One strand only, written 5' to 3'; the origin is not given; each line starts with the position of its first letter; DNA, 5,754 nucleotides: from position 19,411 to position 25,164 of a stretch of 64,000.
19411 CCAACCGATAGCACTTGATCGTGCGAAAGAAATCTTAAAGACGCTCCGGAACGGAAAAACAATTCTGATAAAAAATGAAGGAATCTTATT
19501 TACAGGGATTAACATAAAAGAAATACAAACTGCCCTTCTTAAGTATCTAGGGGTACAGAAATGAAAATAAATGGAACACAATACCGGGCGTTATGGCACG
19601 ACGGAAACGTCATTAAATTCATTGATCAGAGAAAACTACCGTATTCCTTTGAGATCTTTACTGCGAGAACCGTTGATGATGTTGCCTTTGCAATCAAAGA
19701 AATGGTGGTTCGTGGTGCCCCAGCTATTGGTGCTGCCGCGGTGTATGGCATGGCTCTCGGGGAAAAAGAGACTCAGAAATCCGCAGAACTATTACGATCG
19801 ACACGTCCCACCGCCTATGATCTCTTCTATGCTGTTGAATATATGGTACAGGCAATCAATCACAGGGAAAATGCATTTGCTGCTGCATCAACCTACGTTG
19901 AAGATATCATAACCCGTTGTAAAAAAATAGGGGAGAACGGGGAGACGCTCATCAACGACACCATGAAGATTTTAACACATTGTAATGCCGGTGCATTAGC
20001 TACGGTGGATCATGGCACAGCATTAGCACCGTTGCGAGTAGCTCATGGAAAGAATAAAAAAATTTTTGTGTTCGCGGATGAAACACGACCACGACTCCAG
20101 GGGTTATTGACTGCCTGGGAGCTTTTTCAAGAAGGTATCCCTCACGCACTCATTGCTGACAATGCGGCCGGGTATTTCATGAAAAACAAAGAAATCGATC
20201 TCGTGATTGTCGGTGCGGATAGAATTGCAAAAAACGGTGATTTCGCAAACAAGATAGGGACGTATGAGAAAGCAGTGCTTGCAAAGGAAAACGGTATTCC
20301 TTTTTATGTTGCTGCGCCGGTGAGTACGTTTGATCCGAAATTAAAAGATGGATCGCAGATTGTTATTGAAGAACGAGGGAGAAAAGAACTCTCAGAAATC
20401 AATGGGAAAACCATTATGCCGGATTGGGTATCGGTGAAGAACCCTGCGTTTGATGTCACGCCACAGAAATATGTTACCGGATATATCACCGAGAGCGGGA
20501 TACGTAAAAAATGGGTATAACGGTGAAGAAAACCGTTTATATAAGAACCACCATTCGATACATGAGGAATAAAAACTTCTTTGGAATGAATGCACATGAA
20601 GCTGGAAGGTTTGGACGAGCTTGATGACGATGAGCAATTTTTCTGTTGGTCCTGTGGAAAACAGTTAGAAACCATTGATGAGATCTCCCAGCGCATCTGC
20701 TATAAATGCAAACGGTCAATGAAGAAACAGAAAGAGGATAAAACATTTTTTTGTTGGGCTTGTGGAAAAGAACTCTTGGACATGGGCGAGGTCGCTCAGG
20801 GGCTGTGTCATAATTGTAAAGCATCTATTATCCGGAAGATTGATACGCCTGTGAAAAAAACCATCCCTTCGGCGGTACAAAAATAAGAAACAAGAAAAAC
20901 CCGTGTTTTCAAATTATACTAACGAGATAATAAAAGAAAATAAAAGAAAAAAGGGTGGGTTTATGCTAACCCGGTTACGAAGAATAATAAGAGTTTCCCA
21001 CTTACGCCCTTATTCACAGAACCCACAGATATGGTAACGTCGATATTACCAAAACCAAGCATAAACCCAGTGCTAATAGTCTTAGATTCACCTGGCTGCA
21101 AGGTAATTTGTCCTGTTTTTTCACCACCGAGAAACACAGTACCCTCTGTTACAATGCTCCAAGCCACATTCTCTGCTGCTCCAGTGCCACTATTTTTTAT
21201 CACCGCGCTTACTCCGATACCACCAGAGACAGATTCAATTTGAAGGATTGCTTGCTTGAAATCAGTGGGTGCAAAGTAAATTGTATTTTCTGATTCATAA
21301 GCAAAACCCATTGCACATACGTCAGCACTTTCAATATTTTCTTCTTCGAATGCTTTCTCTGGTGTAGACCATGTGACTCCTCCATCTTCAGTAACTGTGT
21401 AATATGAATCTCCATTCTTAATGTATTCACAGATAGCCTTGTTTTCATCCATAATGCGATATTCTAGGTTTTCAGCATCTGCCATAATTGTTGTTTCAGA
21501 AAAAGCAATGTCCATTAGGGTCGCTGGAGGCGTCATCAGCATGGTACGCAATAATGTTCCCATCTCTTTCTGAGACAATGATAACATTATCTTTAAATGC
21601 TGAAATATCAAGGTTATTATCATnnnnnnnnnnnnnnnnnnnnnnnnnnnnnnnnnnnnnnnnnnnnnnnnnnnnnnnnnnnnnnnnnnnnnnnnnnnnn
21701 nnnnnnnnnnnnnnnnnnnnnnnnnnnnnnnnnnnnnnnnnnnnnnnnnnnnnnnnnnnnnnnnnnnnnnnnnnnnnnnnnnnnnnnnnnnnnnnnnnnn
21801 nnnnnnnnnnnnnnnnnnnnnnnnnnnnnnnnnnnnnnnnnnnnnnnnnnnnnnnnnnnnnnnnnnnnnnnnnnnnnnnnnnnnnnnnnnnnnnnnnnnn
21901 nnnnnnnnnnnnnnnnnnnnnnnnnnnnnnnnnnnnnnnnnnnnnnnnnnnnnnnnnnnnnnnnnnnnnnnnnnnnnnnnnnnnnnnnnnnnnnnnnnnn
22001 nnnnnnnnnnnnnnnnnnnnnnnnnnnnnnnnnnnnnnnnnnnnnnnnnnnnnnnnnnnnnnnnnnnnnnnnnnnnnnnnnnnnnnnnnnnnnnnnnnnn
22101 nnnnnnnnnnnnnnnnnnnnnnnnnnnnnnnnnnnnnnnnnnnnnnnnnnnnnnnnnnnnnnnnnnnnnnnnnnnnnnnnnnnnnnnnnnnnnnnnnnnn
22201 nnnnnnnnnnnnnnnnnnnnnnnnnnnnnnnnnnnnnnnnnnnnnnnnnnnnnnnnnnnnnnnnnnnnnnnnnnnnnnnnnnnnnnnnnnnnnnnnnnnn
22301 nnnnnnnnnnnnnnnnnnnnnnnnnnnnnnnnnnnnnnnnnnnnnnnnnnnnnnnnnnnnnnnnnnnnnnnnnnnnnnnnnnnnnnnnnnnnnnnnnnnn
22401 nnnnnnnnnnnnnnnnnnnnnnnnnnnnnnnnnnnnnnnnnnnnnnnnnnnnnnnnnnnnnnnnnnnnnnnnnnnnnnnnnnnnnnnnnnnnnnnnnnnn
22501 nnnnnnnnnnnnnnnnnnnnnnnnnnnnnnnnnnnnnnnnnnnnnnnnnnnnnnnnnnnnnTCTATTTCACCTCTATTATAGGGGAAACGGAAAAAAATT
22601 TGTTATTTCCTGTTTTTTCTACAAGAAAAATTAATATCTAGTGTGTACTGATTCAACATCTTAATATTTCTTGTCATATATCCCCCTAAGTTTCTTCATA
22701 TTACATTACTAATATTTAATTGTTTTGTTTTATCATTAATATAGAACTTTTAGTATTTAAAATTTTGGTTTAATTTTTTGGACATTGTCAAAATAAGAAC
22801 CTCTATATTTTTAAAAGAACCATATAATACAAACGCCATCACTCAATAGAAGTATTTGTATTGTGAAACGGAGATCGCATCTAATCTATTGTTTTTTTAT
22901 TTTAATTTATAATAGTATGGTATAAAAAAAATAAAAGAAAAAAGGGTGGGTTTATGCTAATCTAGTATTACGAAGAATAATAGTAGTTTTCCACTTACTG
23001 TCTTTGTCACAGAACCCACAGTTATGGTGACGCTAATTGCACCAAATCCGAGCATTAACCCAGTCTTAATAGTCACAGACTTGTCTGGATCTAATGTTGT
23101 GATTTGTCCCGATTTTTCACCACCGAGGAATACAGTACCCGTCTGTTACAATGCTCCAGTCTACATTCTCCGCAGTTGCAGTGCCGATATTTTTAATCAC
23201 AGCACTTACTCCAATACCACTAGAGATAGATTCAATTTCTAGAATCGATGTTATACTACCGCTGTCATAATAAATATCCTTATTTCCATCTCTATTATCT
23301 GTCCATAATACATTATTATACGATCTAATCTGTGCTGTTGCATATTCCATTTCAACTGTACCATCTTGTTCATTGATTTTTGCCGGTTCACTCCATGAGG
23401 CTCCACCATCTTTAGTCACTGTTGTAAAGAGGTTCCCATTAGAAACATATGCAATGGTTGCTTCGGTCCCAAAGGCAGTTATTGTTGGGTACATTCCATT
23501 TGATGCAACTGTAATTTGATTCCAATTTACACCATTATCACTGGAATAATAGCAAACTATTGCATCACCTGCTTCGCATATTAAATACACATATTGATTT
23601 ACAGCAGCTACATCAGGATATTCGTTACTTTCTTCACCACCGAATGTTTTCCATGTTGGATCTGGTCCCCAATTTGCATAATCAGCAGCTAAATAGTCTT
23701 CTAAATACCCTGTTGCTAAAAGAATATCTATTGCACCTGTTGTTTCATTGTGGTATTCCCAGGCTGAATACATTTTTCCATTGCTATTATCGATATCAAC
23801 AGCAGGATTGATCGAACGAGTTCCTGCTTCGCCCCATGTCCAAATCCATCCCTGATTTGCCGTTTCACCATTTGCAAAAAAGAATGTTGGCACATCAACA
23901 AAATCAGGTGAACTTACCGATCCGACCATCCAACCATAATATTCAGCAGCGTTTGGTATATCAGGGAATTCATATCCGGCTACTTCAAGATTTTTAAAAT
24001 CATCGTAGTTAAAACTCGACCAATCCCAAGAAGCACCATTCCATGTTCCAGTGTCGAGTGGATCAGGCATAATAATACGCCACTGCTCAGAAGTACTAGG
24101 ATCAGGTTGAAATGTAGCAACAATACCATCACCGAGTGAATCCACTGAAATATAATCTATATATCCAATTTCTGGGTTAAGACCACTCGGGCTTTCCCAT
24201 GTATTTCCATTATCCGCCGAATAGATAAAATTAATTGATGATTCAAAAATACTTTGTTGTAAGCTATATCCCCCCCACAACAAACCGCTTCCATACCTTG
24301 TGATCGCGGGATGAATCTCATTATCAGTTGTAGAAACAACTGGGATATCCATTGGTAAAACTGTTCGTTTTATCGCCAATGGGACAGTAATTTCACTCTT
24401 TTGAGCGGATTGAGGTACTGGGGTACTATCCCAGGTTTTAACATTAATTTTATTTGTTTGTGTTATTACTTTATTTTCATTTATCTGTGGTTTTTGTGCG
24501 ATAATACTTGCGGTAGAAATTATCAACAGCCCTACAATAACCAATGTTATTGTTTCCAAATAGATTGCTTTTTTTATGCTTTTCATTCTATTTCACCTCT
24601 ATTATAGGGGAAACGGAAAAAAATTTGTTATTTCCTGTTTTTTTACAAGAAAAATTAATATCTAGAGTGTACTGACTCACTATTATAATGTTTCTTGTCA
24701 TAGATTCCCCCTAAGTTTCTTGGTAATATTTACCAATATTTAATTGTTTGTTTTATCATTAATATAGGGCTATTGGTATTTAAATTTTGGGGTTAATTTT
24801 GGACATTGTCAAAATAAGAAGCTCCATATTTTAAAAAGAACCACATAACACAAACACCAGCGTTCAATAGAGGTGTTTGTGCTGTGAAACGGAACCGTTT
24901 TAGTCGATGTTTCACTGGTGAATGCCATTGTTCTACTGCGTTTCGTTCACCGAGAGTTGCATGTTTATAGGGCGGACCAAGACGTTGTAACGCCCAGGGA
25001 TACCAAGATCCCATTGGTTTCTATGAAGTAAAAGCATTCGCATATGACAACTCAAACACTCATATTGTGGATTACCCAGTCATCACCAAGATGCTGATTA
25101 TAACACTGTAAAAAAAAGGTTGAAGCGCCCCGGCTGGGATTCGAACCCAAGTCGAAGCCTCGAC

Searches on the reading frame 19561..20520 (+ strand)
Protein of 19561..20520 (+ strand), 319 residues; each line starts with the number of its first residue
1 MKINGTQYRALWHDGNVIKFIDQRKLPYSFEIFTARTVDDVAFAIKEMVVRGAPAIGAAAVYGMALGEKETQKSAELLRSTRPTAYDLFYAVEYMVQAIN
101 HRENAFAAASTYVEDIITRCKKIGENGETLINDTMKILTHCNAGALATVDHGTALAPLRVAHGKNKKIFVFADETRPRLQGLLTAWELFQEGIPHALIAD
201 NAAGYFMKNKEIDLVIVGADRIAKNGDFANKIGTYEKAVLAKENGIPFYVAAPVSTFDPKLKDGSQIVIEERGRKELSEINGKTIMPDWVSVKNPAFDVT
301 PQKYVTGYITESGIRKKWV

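Call 81: search_protein_families(library=pfam, proteins=[window:19561-20520:+], max_evalue=0.001)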
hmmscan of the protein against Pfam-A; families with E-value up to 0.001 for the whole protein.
window:19561-20520:+ (319 aa): 1 family
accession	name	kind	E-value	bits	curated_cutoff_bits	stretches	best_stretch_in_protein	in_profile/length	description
PF01008.23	IF-2B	-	4.9e-77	259.4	22.4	1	50-315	2-278/280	Initiation factor 2 subunit family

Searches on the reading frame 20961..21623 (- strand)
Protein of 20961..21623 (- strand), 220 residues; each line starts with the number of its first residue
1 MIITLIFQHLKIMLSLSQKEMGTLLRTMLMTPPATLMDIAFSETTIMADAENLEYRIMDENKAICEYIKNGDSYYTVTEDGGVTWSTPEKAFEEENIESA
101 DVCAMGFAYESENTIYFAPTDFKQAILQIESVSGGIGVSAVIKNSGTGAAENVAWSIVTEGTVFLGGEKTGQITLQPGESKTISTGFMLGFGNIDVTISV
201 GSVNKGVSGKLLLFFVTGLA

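Call 8: search_protein_families(library=pfam, proteins=[window:20961-21623:-], max_evalue=0.01)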
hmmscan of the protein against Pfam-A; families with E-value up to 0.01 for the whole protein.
window:20961-21623:- (220 aa): 1 family
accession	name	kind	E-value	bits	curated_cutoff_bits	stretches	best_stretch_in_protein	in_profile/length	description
PF07705.17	CARDB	-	0.0023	18.5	22.7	1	137-200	22-83/101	CARDB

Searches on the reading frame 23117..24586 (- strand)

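Call 8: search_protein_families(library=pfam, proteins=[window:23117-24586:-], max_evalue=0.01)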
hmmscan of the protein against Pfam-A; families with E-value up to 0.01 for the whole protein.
window:23117-24586:- (489 aa): 4 families
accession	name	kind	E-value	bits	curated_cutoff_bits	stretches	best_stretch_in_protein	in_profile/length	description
PF13088.12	BNR_2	-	2.9e-07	30.6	31.4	1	338-405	133-205/277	BNR repeat-like domain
PF02012.26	BNR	-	0.00023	21.1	27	0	346-356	1-11/12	BNR/Asp-box repeat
PF15902.12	Sortilin-Vps10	-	0.0013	18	33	0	346-438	4-99/446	Sortilin, neurotensin receptor 3,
PF21471.3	Reelin_subrepeat-B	-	0.0038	17.4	27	0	342-369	59-86/127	Reelin subrepeat B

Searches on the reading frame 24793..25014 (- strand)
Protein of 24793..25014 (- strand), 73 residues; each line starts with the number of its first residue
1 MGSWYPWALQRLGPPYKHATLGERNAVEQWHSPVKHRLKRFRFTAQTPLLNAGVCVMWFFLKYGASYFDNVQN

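Call 31: search_protein_families(library=pfam, proteins=[window:24793-25014:-], max_evalue=0.01)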
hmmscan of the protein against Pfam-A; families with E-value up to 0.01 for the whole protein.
window:24793-25014:- (73 aa): 0 families

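Call 53: search_dna_similar(query=window:24796-25014:-, collection=plasmids, mode=protein, max_evalue=0.01, max_rows=10)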
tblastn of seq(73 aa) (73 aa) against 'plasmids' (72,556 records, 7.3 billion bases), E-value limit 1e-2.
Records with a match: 2; places in all: 2; records where one place covers at least 80% of the query: 0.
Best place of each record, by identity: <60% 2.
By first word of the organism name: Natrinema 1; Salinigranum 1.
By predicted mobility (MOB-suite, as given by PLSDB): non-mobilizable 2.
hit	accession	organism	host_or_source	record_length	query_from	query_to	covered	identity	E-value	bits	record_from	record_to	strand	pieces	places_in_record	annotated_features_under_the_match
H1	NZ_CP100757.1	Natrinema gelatinilyticum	marine sediment,sediment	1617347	2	41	55%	45.2%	5e-3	40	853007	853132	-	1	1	record has no annotation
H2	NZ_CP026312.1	Salinigranum rubrum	cell culture,marine solar saltern brine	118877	2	41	55%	42.5%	4e-3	40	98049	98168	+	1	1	DDE-type integrase/transposase/recombinase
